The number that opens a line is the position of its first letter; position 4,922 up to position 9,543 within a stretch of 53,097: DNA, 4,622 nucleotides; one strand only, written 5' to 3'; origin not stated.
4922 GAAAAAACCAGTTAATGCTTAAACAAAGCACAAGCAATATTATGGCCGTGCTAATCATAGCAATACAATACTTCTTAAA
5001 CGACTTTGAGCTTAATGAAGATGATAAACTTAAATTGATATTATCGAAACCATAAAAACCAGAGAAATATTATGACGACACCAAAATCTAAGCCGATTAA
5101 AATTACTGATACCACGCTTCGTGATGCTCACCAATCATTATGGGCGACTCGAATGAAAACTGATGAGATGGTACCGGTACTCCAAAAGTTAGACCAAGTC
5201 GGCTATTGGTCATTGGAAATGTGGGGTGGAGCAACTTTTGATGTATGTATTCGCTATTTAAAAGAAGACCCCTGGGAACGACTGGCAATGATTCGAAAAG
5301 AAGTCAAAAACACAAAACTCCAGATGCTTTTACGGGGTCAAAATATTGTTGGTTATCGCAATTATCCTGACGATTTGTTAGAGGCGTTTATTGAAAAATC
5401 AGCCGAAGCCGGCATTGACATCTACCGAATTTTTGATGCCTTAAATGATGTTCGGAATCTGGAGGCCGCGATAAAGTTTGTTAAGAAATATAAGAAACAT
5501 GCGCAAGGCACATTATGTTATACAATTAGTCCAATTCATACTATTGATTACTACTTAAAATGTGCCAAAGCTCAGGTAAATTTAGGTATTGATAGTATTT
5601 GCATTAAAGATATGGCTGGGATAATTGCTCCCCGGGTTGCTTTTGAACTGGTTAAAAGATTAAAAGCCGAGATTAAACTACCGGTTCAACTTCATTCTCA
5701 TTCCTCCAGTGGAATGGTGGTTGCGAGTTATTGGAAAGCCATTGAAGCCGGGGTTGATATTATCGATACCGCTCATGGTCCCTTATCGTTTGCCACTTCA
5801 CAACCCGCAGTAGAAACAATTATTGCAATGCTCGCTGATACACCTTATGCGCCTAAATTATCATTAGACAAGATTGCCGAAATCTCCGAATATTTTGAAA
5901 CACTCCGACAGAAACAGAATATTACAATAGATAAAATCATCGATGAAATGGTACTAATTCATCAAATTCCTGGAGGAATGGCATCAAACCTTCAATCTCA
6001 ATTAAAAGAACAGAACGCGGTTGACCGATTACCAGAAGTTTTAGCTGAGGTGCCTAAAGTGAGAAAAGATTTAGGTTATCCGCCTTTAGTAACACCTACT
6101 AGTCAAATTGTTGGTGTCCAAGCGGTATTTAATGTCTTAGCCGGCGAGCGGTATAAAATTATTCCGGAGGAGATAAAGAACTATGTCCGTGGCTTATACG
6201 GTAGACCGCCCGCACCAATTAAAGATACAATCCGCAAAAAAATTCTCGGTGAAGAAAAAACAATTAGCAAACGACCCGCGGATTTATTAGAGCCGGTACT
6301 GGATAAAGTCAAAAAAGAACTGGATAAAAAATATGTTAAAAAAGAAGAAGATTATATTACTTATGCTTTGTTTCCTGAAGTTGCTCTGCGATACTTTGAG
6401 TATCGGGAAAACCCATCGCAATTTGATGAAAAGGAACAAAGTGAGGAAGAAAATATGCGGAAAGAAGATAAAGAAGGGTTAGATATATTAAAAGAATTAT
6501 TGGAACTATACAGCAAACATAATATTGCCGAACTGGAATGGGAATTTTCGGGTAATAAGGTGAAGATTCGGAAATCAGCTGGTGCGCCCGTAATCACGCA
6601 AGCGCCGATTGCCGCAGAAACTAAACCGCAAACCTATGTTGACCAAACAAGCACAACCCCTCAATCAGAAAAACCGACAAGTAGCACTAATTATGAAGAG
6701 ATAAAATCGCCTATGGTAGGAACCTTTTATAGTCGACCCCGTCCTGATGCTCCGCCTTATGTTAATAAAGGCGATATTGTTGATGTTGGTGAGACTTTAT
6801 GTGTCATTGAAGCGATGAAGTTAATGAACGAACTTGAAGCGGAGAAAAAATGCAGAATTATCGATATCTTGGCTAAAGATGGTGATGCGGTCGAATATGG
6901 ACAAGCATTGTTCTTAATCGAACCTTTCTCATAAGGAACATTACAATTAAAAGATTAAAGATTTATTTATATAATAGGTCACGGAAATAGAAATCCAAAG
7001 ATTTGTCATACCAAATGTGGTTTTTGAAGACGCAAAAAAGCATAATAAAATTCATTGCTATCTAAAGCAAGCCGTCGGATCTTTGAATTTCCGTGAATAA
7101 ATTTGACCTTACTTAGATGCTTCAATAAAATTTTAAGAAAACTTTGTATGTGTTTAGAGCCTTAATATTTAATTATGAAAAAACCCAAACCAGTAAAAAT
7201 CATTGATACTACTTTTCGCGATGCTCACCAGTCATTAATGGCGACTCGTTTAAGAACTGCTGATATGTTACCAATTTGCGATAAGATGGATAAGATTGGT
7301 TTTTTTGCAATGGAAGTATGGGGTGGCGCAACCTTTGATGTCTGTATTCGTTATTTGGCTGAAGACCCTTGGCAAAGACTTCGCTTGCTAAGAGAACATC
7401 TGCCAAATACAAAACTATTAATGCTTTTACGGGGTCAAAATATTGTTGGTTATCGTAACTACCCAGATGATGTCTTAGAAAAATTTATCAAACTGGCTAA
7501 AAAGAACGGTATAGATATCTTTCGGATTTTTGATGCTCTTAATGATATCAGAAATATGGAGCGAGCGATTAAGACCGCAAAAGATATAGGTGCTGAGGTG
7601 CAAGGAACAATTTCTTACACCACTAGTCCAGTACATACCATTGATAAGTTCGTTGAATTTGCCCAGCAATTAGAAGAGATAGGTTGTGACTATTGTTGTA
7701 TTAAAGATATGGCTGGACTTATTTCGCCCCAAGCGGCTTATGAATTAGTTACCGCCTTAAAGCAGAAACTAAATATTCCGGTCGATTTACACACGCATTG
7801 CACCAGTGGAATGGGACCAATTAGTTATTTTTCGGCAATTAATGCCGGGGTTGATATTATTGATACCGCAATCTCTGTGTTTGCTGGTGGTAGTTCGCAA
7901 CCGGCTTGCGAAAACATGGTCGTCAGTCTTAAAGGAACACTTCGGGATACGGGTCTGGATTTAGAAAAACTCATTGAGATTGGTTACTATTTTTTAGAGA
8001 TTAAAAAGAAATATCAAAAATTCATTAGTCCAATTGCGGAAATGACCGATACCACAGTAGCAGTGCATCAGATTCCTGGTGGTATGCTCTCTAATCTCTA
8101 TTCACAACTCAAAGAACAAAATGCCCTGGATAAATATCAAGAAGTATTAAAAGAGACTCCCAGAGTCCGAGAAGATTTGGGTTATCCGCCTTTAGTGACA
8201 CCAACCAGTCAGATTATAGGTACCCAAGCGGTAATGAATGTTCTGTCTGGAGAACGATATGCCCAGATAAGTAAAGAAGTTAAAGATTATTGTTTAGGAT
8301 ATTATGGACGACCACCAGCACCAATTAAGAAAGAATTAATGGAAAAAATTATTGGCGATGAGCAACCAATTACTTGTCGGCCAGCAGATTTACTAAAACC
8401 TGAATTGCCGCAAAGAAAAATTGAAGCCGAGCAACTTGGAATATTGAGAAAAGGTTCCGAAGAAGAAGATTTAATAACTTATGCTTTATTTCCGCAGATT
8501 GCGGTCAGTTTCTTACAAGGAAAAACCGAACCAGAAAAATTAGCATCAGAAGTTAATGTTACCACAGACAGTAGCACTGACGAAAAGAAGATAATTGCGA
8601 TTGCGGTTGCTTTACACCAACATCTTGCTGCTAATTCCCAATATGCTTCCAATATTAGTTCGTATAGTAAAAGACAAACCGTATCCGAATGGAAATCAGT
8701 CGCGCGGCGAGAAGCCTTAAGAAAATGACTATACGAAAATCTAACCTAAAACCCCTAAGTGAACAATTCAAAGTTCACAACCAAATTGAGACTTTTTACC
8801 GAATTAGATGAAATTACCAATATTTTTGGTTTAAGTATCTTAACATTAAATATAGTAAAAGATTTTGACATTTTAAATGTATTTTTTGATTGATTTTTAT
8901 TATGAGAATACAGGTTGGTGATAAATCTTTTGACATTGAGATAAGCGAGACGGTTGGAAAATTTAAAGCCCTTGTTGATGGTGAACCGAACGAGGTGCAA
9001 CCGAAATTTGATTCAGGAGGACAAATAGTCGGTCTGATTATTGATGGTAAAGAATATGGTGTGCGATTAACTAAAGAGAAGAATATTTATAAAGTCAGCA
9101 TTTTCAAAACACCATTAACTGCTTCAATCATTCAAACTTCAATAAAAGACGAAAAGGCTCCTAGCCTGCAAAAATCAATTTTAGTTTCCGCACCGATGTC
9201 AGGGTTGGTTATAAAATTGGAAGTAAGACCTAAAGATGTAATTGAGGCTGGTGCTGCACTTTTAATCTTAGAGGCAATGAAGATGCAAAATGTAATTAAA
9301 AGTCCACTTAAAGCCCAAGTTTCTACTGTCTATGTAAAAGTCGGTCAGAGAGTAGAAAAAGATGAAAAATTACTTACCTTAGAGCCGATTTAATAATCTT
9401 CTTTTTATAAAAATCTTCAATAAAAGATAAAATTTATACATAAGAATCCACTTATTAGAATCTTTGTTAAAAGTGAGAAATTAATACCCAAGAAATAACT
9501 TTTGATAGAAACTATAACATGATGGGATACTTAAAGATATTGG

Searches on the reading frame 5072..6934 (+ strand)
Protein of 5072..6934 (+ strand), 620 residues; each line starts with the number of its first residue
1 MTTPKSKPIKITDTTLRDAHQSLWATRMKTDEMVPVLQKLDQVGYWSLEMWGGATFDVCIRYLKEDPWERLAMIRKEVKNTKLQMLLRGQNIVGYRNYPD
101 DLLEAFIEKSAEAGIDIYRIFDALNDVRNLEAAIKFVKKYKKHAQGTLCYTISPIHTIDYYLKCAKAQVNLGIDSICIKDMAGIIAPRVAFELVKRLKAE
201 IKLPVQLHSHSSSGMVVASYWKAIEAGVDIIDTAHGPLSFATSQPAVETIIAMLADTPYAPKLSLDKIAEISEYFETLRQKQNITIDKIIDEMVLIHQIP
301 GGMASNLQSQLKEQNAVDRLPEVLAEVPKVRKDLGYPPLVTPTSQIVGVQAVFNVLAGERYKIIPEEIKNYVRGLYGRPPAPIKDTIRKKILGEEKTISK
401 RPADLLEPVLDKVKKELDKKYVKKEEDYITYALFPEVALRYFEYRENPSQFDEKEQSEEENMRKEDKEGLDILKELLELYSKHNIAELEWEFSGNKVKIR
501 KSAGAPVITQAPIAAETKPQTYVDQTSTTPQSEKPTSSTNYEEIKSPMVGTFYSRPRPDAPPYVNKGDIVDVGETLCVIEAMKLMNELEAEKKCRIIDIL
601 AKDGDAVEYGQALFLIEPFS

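Call 59: search_protein_families(library=pfam, proteins=[window:5072-6934:+], max_evalue=0.00001)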
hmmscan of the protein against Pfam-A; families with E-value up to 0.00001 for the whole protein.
window:5072-6934:+ (620 aa): 3 families
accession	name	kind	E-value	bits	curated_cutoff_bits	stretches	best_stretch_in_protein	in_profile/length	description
PF02436.23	PYC_OADA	-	1.3e-58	198.5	27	1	294-455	1-174/201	Conserved carboxylase domain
PF00364.28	Biotin_lipoyl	-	6.5e-19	68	22.1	1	543-616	2-73/73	Biotin-requiring enzyme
PF00682.25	HMGL-like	-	1.7e-17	64.2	29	1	9-273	2-258/260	HMGL-like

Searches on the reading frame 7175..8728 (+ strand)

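Call 59: search_protein_families(library=pfam, proteins=[window:7175-8728:+], max_evalue=0.00001)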
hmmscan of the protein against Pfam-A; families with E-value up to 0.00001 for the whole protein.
window:7175-8728:+ (517 aa): 2 families
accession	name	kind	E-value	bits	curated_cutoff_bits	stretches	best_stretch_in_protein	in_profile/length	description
PF02436.23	PYC_OADA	-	4.9e-57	193.4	27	1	295-457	1-171/201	Conserved carboxylase domain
PF00682.25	HMGL-like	-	1.1e-19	71.3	29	1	125-269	112-256/260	HMGL-like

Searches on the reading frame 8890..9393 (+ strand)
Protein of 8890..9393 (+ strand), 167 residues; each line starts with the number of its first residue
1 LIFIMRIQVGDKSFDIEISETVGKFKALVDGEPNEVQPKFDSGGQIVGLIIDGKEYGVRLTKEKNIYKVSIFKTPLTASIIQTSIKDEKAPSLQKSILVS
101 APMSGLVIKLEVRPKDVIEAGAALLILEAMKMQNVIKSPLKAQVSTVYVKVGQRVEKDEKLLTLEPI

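Call 59: search_protein_families(library=pfam, proteins=[window:8890-9393:+], max_evalue=0.00001)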
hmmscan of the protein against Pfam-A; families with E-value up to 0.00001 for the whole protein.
window:8890-9393:+ (167 aa): 2 families
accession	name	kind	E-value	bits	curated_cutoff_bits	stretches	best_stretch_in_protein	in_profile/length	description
PF00364.28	Biotin_lipoyl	-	1.6e-12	47.5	22.1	1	99-164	3-73/73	Biotin-requiring enzyme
PF16576.10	HlyD_D23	-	8.3e-06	25.7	30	0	88-128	100-140/214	Barrel-sandwich domain of CusB or HlyD membrane-fusion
